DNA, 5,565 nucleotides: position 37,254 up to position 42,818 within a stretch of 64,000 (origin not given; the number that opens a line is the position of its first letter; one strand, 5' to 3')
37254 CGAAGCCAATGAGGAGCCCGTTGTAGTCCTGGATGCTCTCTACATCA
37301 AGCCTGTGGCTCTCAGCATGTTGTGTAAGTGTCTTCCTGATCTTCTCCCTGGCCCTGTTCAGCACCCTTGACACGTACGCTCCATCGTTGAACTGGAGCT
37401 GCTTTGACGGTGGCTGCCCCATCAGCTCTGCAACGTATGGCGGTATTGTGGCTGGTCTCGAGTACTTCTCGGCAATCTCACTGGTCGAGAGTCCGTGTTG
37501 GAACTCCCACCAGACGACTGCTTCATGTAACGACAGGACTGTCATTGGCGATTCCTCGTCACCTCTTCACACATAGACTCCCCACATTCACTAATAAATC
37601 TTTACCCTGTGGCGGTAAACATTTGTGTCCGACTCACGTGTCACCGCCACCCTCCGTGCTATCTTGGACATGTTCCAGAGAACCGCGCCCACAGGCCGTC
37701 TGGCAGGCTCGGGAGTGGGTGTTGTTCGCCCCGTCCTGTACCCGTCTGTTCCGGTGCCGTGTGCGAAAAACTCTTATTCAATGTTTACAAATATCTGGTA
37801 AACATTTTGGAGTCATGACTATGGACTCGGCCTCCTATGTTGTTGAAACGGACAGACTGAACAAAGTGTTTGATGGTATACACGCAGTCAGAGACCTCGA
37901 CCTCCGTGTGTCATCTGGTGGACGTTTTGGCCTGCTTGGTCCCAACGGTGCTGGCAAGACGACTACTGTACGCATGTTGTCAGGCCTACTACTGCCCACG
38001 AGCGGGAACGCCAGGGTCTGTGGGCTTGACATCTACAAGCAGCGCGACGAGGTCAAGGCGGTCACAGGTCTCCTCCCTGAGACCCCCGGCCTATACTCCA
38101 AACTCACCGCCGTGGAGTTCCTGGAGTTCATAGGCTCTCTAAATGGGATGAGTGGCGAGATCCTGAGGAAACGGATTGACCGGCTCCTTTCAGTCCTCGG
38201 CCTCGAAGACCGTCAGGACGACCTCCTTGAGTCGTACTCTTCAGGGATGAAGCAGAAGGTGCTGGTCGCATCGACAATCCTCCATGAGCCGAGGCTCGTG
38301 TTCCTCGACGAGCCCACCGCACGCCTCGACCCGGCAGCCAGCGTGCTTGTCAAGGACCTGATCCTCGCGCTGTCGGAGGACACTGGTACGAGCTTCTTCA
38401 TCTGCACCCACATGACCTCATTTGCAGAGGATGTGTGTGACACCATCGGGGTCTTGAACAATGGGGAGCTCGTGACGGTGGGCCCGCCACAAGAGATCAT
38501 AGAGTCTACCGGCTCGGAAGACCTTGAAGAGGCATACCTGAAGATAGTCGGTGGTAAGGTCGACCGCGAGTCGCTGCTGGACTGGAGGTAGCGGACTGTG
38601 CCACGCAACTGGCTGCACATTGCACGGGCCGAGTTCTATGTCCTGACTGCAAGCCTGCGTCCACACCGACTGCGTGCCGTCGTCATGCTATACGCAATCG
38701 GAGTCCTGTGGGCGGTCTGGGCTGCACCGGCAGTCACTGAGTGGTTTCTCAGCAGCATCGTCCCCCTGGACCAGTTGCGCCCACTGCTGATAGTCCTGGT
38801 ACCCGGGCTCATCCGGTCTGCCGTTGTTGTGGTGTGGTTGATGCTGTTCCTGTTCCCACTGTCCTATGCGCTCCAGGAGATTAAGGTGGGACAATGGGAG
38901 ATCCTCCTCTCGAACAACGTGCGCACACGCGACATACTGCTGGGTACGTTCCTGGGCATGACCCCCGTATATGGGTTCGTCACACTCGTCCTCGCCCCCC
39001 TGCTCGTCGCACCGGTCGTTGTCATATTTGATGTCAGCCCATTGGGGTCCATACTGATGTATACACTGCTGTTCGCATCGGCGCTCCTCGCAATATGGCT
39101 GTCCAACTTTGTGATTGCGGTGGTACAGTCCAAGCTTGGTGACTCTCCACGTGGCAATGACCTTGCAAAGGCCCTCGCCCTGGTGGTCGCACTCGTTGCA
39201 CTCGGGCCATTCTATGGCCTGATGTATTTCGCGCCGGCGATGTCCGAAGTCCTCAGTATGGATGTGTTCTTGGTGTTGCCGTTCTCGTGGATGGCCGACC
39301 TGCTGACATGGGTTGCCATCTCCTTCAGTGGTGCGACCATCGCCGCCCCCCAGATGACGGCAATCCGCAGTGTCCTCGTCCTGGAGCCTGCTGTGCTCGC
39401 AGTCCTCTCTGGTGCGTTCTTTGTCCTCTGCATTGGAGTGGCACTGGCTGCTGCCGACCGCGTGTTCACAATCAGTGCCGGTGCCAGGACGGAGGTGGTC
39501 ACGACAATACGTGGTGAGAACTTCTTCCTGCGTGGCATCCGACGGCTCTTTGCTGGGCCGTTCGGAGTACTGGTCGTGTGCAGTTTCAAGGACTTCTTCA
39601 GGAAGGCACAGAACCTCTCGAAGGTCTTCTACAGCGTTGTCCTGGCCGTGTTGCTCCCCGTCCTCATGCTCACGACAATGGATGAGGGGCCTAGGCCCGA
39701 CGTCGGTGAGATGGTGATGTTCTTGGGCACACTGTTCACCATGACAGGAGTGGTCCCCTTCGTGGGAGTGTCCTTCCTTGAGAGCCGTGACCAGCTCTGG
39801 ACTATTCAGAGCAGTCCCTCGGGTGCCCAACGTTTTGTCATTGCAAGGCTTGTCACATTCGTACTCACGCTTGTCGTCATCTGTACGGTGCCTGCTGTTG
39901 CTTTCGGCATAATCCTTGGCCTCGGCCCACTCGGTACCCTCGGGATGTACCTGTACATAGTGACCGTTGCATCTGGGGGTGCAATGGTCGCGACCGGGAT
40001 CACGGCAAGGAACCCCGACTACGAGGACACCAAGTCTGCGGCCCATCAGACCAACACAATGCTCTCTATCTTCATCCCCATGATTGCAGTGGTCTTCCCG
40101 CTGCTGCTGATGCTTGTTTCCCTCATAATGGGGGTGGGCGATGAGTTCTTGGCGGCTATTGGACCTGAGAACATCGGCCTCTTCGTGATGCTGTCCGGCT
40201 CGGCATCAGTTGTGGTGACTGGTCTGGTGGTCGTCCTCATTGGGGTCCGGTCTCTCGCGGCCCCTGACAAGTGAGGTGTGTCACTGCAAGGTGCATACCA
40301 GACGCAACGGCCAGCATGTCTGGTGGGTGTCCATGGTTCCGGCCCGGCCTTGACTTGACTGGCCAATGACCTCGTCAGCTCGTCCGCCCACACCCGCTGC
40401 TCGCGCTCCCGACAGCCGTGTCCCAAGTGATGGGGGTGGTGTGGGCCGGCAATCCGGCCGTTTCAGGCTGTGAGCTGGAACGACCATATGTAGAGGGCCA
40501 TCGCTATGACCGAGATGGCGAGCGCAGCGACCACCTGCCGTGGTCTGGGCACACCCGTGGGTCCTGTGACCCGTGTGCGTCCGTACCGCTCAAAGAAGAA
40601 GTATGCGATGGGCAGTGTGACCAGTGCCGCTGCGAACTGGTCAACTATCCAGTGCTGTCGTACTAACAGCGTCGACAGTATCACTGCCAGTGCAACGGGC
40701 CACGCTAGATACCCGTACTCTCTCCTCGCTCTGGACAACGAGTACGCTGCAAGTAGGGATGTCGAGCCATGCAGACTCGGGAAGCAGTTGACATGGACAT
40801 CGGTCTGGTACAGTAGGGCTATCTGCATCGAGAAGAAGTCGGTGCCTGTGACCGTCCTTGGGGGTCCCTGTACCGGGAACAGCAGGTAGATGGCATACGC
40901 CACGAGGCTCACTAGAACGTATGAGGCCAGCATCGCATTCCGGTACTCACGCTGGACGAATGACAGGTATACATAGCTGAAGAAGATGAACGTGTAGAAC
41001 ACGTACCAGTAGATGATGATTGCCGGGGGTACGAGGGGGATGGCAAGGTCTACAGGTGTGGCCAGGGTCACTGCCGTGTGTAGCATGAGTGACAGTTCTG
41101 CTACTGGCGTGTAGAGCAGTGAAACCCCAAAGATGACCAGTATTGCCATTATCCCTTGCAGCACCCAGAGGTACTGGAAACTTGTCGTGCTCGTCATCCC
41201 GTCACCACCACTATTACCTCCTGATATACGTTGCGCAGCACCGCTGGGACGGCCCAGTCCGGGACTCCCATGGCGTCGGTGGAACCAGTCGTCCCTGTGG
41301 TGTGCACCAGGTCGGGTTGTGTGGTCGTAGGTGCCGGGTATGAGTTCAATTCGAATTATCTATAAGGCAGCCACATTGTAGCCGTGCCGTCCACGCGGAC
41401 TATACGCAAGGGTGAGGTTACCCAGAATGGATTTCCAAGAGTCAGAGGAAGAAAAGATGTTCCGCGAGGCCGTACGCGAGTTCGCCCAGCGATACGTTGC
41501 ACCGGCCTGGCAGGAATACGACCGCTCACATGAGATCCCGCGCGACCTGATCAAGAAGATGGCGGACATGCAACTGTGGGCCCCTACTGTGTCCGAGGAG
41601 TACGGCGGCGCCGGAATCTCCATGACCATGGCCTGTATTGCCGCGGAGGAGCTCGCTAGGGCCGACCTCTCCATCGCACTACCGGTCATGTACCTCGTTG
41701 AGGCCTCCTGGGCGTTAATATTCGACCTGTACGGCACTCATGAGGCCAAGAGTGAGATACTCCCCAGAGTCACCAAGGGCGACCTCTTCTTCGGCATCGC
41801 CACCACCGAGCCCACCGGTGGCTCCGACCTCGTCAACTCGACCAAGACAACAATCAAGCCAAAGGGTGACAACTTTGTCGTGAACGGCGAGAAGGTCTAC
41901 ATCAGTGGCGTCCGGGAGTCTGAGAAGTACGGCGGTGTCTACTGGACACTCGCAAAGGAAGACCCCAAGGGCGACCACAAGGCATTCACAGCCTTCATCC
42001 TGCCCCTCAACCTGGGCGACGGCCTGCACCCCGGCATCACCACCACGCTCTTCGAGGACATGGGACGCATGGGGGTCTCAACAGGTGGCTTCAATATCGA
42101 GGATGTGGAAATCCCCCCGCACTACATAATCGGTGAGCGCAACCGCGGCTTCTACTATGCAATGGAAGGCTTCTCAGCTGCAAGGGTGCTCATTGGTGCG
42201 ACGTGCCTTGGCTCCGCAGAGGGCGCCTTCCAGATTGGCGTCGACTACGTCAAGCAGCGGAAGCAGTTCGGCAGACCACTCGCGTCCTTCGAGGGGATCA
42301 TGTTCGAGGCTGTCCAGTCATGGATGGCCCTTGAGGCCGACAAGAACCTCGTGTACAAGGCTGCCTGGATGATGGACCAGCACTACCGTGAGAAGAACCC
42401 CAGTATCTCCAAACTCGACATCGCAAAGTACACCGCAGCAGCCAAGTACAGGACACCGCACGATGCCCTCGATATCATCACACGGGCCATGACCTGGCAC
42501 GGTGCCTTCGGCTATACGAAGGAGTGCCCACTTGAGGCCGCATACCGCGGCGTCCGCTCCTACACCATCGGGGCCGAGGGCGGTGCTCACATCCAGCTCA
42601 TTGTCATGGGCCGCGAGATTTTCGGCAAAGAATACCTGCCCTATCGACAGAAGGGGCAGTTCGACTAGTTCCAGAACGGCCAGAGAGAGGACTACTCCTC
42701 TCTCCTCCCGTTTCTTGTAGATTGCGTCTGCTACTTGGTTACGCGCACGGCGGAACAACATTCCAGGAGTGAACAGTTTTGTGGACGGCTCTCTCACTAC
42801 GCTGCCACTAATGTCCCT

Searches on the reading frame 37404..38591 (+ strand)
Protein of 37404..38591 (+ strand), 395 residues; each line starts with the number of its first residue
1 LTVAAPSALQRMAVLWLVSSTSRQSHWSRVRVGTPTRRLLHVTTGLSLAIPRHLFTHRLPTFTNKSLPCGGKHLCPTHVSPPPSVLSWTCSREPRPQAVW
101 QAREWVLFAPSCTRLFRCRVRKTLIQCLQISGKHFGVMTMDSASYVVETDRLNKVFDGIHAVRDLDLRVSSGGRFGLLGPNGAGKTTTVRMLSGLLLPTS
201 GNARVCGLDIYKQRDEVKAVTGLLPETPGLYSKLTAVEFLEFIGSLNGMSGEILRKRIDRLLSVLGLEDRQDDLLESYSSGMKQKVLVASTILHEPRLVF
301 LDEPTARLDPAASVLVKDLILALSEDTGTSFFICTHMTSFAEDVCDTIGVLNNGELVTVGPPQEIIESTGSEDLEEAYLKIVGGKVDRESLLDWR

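Call 23: search_protein_families(library=pfam, proteins=[window:37404-38591:+], max_evalue=0.001)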
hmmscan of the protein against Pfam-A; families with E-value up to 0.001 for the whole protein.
window:37404-38591:+ (395 aa): 2 families
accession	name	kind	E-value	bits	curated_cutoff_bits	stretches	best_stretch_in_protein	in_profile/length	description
PF00005.33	ABC_tran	-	2.7e-25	90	25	1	163-306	2-137/137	ABC transporter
PF13304.12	AAA_21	-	1.1e-08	36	27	1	243-336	179-298/304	AAA domain, putative AbiEii toxin, Type IV TA system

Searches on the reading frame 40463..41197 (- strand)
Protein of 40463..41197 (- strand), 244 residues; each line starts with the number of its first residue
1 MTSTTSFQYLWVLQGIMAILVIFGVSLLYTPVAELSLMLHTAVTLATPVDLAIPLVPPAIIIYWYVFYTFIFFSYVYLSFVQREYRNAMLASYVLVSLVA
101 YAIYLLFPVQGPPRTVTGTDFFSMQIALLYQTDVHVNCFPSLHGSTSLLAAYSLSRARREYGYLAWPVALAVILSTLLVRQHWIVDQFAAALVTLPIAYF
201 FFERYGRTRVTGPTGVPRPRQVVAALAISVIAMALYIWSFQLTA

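Call 3: search_protein_families(library=pfam, proteins=[window:40463-41197:-], max_evalue=0.01)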
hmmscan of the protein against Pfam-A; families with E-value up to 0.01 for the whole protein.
window:40463-41197:- (244 aa): 2 families
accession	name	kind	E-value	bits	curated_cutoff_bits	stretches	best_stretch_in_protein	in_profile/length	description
PF14378.12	PAP2_3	-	1.8e-10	41.4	27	1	49-199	22-189/190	PAP2 superfamily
PF01569.27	PAP2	-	5.1e-06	26.7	27.2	1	136-203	48-123/130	PAP2 superfamily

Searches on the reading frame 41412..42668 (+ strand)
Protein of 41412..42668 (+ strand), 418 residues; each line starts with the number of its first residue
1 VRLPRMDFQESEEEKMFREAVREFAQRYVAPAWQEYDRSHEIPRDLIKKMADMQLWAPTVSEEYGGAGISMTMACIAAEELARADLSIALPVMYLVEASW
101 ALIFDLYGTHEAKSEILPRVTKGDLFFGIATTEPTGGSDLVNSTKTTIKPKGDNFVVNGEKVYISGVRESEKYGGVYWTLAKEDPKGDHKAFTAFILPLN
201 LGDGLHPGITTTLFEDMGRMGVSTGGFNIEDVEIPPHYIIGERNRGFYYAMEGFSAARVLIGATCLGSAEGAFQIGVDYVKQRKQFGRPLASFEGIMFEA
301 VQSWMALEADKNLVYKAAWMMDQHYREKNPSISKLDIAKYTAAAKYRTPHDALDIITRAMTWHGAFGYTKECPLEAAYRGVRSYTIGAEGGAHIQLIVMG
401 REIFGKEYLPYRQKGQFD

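Call 3: search_protein_families(library=pfam, proteins=[window:41412-42668:+], max_evalue=0.01)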
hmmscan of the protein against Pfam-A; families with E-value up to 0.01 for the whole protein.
window:41412-42668:+ (418 aa): 4 families
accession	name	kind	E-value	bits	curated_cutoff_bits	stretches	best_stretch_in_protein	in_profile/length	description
PF02771.21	Acyl-CoA_dh_N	-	2.8e-31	108.7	22.9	1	11-124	1-113/113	Acyl-CoA dehydrogenase, N-terminal domain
PF00441.29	Acyl-CoA_dh_1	-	3.7e-31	108.7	22.4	1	244-403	1-149/150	Acyl-CoA dehydrogenase, C-terminal domain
PF02770.24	Acyl-CoA_dh_M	-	2.8e-13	50.3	33.3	1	129-232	2-97/97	Acyl-CoA dehydrogenase, middle domain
PF08028.16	Acyl-CoA_dh_2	-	2e-11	44.7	22.7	1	260-382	2-124/134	Acyl-CoA dehydrogenase, C-terminal domain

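Call 41: find_homologous_proteins(query=window:41412-42668:+, max_evalue=1e-40)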
Query window:41412-42668:+ (418 aa): 2806 proteins with E <= 1e-40 among 8000 candidates; the best 120 are listed.
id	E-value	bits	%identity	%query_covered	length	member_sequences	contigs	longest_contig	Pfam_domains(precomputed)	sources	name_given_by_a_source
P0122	1.7e-281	951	100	99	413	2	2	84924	PF02770.25,PF00441.30,PF08028.17,PF02771.22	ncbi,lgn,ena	-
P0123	8.6e-263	889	92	99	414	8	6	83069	PF02770.25,PF00441.30,PF08028.17,PF02771.22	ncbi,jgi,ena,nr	ncbi:MAG: acyl-CoA dehydrogenase family protein [Candidatus Thorarchaeota archaeon]|nr:MAG: acyl-CoA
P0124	7.6e-253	857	89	98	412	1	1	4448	PF02770.25,PF00441.30,PF08028.17,PF02771.22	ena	-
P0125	3.2e-249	845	87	99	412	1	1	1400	PF02770.25,PF00441.30,PF08028.17,PF02771.22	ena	-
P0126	1.2e-248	843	87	99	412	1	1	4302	PF02770.25,PF00441.30,PF08028.17,PF02771.22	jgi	jgi:acyl-CoA dehydrogenase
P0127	8.6e-248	840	88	98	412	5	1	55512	PF02770.25,PF00441.30,PF08028.17,PF02771.22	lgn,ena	-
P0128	1.1e-247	840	86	98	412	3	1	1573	PF02770.25,PF00441.30,PF08028.17,PF02771.22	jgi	jgi:acyl-CoA dehydrogenase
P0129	3.7e-247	838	88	98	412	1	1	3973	PF02770.25,PF00441.30,PF08028.17,PF02771.22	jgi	jgi:acyl-CoA dehydrogenase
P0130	3.8e-247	838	86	98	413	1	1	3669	PF02770.25,PF00441.30,PF08028.17,PF02771.22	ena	-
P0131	9.0e-247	837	86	98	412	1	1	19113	PF02770.25,PF00441.30,PF08028.17,PF02771.22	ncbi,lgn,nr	ncbi:acyl-CoA dehydrogenase [Candidatus Thorarchaeota archaeon]|nr:MAG: acyl-CoA dehydrogenase [Cand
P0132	1.1e-246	836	87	99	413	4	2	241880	PF02770.25,PF00441.30,PF08028.17,PF02771.22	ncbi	ncbi:MAG: acyl-CoA dehydrogenase family protein [Candidatus Thorarchaeota archaeon]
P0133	2.0e-246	835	87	98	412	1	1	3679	PF02770.25,PF00441.30,PF08028.17,PF02771.22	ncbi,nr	ncbi:acyl-CoA dehydrogenase [Candidatus Thorarchaeota archaeon]|nr:MAG: acyl-CoA dehydrogenase [Cand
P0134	1.7e-245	832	87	98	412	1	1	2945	PF02770.25,PF00441.30,PF08028.17,PF02771.22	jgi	jgi:acyl-CoA dehydrogenase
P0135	4.9e-245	831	86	99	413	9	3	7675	PF02770.25,PF00441.30,PF08028.17,PF02771.22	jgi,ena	-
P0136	9.3e-245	830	85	99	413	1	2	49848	PF02770.25,PF00441.30,PF08028.17,PF02771.22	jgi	jgi:acyl-CoA dehydrogenase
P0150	1.7e-236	803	83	99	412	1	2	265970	PF02770.25,PF00441.30,PF08028.17,PF02771.22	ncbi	ncbi:MAG: acyl-CoA dehydrogenase family protein [Candidatus Thorarchaeota archaeon]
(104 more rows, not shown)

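Call 42: find_encoding_contigs(protein=P0123, flank=10000, max_places=3)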
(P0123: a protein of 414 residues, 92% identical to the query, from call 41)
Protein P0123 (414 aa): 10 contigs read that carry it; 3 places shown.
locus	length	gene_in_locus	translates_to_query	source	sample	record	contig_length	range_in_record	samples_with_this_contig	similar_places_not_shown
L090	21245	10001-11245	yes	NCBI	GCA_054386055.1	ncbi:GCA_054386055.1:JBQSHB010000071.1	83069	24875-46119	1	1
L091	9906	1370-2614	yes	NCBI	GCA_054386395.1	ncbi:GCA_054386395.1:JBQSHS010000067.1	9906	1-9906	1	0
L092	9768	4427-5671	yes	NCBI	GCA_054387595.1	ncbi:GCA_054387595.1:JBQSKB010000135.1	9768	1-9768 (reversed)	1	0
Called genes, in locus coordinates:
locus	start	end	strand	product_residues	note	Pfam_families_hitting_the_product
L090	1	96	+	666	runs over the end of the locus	PF18884:TSP3_bac (weak)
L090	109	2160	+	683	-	PF18884:TSP3_bac (weak)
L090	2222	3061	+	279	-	PF07934:OGG_N, PF00730:HhH-GPD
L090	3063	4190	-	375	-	PF04104:DNA_primase_lrg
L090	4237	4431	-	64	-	PF09723:Zn_ribbon_8 (faint)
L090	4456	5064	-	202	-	PF13489:Methyltransf_23, PF13847:Methyltransf_31, PF08241:Methyltransf_11, PF08242:Methyltransf_12, PF13649:Methyltransf_25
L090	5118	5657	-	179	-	PF14595:Thioredoxin_9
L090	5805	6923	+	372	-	PF05559:DUF763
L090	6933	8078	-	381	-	-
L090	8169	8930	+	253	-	PF00702:Hydrolase, PF13419:HAD_2, PF13242:Hydrolase_like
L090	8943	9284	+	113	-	-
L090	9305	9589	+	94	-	-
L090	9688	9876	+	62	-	-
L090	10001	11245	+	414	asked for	PF02771:Acyl-CoA_dh_N, PF02770:Acyl-CoA_dh_M, PF00441:Acyl-CoA_dh_1, PF08028:Acyl-CoA_dh_2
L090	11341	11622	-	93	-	PF05016:ParE_toxin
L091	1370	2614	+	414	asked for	PF02771:Acyl-CoA_dh_N, PF02770:Acyl-CoA_dh_M, PF00441:Acyl-CoA_dh_1, PF08028:Acyl-CoA_dh_2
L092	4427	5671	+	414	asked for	PF02771:Acyl-CoA_dh_N, PF02770:Acyl-CoA_dh_M, PF00441:Acyl-CoA_dh_1, PF08028:Acyl-CoA_dh_2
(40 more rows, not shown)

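Call 43: find_encoding_contigs(protein=P0132, flank=10000, max_places=2)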
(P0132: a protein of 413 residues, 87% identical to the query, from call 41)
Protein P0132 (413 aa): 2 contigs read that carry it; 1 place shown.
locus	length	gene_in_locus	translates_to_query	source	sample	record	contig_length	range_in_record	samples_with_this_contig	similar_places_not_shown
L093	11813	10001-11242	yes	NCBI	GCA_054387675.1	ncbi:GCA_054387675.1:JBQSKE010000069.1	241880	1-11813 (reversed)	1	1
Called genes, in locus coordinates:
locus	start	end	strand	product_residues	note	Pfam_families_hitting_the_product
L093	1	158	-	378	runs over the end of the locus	PF04104:DNA_primase_lrg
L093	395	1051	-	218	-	PF13489:Methyltransf_23, PF08241:Methyltransf_11, PF08242:Methyltransf_12, PF13649:Methyltransf_25, PF13847:Methyltransf_31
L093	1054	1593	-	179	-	PF14595:Thioredoxin_9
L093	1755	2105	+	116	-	PF12675:DUF3795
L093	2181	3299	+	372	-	PF05559:DUF763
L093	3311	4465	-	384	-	PF12895:ANAPC3 (faint), PF13371:TPR_9 (weak), PF13424:TPR_12 (faint), PF23914:TPR_CcmH_CycH (weak), PF00515:TPR_1 (weak), PF13371:TPR_9 (weak), PF23914:TPR_CcmH_CycH (weak), PF13432:TPR_16 (weak), +13 more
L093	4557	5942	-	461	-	PF00696:AA_kinase, PF13840:ACT_7 (weak), PF01842:ACT (faint), PF13840:ACT_7, PF22468:ACT_9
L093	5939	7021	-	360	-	PF01118:Semialdhyde_dh, PF02774:Semialdhyde_dhC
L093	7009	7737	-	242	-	PF27030:AbpE_bact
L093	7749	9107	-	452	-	PF01837:HcyBio, PF00037:Fer4 (weak), PF12837:Fer4_6 (weak), PF13187:Fer4_9, PF13237:Fer4_10, PF12838:Fer4_7, PF14697:Fer4_21 (weak), PF00037:Fer4 (weak), +3 more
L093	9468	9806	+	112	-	-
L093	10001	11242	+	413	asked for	PF02771:Acyl-CoA_dh_N, PF02770:Acyl-CoA_dh_M, PF00441:Acyl-CoA_dh_1, PF08028:Acyl-CoA_dh_2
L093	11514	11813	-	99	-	?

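Call 44: find_encoding_contigs(protein=P0150, flank=10000, max_places=2)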
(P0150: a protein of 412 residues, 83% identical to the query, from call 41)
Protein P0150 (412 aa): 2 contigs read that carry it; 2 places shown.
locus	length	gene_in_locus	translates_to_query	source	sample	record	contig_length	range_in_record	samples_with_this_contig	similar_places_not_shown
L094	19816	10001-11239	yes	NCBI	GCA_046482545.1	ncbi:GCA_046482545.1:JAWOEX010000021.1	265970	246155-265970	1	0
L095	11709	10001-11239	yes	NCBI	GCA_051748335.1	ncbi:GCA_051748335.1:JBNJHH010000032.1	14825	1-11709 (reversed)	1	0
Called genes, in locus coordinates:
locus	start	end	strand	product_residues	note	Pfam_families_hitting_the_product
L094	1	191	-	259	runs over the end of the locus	PF00005:ABC_tran, PF13304:AAA_21 (faint)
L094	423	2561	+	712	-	PF18884:TSP3_bac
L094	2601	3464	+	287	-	PF07934:OGG_N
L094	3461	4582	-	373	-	PF04104:DNA_primase_lrg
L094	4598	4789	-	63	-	-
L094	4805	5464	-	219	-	PF13489:Methyltransf_23, PF13847:Methyltransf_31, PF08241:Methyltransf_11, PF08242:Methyltransf_12, PF13649:Methyltransf_25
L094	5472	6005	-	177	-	PF14595:Thioredoxin_9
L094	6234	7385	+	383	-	PF05559:DUF763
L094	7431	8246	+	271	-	PF00753:Lactamase_B, PF23023:Anti-Pycsar_Apyc1 (faint)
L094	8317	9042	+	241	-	-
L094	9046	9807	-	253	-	PF01135:PCMT (weak), PF02353:CMAS (weak), PF01209:Ubie_methyltran, PF13489:Methyltransf_23, PF08241:Methyltransf_11, PF08242:Methyltransf_12, PF13649:Methyltransf_25, PF13847:Methyltransf_31, +1 more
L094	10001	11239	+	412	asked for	PF02771:Acyl-CoA_dh_N, PF02770:Acyl-CoA_dh_M, PF00441:Acyl-CoA_dh_1, PF08028:Acyl-CoA_dh_2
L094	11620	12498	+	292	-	-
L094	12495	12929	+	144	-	-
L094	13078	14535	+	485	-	-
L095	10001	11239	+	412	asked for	PF02771:Acyl-CoA_dh_N, PF02770:Acyl-CoA_dh_M, PF00441:Acyl-CoA_dh_1, PF08028:Acyl-CoA_dh_2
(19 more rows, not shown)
